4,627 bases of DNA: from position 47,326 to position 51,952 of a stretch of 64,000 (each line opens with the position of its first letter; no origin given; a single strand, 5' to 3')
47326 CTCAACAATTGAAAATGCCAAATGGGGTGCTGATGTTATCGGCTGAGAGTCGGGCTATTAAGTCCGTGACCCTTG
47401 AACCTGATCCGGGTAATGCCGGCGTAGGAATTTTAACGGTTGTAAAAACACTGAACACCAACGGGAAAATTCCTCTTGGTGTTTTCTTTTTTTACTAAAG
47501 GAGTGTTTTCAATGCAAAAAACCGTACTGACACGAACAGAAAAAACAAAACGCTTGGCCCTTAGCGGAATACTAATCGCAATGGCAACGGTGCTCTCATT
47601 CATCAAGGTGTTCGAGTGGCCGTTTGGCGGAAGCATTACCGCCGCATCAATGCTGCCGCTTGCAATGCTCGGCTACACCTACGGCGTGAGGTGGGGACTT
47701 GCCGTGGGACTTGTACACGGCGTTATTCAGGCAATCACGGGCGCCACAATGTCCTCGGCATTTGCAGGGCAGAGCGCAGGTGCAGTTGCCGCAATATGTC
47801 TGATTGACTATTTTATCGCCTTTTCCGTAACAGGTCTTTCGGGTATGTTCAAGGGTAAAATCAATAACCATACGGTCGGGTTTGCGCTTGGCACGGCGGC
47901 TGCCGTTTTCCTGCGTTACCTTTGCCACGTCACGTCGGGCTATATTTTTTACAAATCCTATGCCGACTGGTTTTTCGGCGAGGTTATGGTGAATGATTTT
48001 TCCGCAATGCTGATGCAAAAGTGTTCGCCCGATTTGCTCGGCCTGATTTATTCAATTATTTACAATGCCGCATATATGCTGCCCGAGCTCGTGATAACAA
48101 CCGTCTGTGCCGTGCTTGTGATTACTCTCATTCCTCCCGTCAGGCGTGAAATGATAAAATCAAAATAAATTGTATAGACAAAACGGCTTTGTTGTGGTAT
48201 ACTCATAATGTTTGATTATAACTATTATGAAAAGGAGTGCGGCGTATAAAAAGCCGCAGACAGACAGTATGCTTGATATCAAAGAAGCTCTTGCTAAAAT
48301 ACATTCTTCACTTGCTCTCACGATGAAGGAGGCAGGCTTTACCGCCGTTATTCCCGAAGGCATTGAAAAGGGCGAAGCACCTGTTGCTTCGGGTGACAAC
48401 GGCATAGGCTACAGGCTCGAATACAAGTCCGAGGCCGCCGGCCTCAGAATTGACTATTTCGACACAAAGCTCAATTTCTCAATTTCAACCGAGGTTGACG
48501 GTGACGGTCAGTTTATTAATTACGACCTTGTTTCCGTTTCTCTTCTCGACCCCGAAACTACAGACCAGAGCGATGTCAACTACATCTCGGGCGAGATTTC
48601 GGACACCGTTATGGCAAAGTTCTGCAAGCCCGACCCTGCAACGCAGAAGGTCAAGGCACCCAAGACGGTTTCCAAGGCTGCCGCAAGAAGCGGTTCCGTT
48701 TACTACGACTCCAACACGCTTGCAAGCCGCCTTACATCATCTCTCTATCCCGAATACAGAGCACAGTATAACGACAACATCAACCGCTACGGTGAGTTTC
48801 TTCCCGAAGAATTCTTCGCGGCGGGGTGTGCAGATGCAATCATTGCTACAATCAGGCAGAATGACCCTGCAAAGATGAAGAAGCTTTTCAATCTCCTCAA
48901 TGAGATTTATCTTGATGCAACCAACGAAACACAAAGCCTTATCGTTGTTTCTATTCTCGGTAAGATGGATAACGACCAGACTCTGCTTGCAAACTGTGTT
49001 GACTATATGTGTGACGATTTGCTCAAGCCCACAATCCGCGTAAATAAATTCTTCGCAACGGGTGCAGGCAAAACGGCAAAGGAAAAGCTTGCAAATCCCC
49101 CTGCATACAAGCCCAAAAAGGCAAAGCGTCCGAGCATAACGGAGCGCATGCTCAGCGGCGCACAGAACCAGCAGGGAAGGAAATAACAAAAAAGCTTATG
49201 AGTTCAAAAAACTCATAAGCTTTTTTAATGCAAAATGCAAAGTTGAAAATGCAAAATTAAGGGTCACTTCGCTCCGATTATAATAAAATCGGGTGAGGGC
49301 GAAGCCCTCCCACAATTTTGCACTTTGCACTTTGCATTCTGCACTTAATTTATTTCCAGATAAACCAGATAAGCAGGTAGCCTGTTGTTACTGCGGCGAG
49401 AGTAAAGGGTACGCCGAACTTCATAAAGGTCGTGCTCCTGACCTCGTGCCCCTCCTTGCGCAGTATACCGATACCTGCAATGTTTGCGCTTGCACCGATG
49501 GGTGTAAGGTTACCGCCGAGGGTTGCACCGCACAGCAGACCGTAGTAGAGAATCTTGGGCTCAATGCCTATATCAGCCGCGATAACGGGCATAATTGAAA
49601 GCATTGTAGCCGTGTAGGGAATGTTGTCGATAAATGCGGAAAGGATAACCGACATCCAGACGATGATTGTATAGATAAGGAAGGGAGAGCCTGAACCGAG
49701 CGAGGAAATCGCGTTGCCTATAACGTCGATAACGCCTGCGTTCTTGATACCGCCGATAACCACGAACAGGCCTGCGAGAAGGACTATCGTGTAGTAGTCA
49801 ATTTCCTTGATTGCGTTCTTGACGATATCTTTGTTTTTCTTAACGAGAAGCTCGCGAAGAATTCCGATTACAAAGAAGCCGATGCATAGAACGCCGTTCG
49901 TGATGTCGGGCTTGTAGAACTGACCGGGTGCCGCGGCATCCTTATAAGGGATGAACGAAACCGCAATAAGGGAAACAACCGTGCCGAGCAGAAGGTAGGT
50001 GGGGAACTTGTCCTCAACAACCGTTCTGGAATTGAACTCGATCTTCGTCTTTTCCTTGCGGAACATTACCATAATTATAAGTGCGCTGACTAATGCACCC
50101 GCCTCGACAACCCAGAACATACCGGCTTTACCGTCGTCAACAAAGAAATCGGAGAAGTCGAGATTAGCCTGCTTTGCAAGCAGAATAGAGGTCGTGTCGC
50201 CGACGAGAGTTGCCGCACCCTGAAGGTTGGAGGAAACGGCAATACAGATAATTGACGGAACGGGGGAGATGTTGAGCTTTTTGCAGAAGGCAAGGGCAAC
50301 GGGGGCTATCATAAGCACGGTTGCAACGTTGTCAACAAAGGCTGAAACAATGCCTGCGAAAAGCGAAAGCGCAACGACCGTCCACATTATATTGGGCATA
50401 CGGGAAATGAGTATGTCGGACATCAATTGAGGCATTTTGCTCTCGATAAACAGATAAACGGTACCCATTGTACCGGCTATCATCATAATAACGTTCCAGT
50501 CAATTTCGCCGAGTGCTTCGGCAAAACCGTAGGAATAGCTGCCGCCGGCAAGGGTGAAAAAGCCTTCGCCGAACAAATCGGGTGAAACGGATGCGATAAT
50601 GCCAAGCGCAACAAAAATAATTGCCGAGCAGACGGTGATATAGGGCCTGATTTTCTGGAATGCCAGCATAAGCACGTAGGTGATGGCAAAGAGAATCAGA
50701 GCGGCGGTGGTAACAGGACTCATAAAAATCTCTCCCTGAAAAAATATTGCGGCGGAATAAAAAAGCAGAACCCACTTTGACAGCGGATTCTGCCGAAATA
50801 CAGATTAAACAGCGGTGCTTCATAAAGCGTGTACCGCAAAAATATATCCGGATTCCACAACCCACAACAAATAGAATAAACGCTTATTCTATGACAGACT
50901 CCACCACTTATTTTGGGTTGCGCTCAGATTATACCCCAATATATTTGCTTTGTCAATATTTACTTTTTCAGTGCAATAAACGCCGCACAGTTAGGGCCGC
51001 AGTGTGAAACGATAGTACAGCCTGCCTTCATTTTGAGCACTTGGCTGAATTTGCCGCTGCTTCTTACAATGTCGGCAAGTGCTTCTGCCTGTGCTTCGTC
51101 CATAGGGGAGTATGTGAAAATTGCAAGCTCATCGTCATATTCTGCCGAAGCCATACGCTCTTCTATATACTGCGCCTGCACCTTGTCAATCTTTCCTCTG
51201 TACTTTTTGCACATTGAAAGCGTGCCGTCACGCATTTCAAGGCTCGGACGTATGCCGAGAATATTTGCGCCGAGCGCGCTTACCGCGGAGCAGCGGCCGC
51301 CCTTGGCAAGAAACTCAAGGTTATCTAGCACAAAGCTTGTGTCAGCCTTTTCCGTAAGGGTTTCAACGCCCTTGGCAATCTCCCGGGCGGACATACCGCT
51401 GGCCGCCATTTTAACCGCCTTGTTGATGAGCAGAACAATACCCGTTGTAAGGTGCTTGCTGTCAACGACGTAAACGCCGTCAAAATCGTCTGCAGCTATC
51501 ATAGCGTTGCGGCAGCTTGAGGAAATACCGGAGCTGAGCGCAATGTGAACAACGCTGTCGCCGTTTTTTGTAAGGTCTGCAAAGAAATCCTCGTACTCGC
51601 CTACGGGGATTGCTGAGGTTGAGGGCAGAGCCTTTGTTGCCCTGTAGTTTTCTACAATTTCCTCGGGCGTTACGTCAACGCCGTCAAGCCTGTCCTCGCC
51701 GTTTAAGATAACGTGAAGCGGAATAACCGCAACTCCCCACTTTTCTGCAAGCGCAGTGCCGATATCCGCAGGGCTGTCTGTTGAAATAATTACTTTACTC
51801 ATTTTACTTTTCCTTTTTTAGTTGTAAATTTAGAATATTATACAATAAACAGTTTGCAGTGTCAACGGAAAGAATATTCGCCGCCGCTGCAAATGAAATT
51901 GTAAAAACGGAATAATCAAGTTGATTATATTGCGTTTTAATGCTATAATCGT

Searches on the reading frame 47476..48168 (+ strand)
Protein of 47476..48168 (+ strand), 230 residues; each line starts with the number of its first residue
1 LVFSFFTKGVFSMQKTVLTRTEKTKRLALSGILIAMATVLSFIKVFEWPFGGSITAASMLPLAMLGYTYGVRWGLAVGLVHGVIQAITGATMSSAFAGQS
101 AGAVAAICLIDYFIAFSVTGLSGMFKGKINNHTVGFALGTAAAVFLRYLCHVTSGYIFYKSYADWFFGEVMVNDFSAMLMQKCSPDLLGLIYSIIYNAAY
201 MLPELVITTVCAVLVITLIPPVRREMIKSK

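Call 35: search_protein_families(library=pfam, proteins=[window:47476-48168:+], max_evalue=0.0001)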
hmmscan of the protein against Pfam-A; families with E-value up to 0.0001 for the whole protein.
window:47476-48168:+ (230 aa): 2 families
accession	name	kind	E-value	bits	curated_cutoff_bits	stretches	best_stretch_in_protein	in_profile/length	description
PF09515.15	Thia_YuaJ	-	6.9e-27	95.1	25.8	1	30-163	4-136/177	Thiamine transporter protein (Thia_YuaJ)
PF12822.12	ECF_trnsprt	-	7.5e-06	26.5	30.7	1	25-215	1-168/169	ECF transporter, substrate-specific component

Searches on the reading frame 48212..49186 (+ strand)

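Call 71: search_protein_families(library=pfam, proteins=[window:48212-49186:+], max_evalue=0.0001)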
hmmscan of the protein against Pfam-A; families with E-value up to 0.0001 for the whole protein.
window:48212-49186:+ (324 aa): 1 family
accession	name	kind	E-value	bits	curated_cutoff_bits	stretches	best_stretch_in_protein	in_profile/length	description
PF24722.1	DUF7674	-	1.5e-11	44.8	27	1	177-276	6-106/111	Domain of unknown function (DUF7674)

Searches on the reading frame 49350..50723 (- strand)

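Call 71: search_protein_families(library=pfam, proteins=[window:49350-50723:-], max_evalue=0.0001)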
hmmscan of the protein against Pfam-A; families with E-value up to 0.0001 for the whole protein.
window:49350-50723:- (457 aa): 3 families
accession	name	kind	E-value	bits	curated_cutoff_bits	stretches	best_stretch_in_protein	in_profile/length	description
PF03600.22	CitMHS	-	2.6e-52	178.4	31.9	2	69-397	32-334/336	Citrate transporter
PF02040.21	ArsB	-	1.3e-10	41.7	22.2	1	116-448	93-415/423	Arsenical pump membrane protein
PF06808.19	DctM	-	1.6e-05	24.4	23.8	0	68-165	265-362/413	Tripartite ATP-independent periplasmic transporter, DctM component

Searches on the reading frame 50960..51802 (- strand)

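Call 71: search_protein_families(library=pfam, proteins=[window:50960-51802:-], max_evalue=0.0001)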
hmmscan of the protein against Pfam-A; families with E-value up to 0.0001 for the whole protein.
window:50960-51802:- (280 aa): 1 family
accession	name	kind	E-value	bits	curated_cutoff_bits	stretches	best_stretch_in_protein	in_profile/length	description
PF02645.21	DegV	-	1.9e-57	195.1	27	1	4-279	2-279/280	Uncharacterised protein, DegV family COG1307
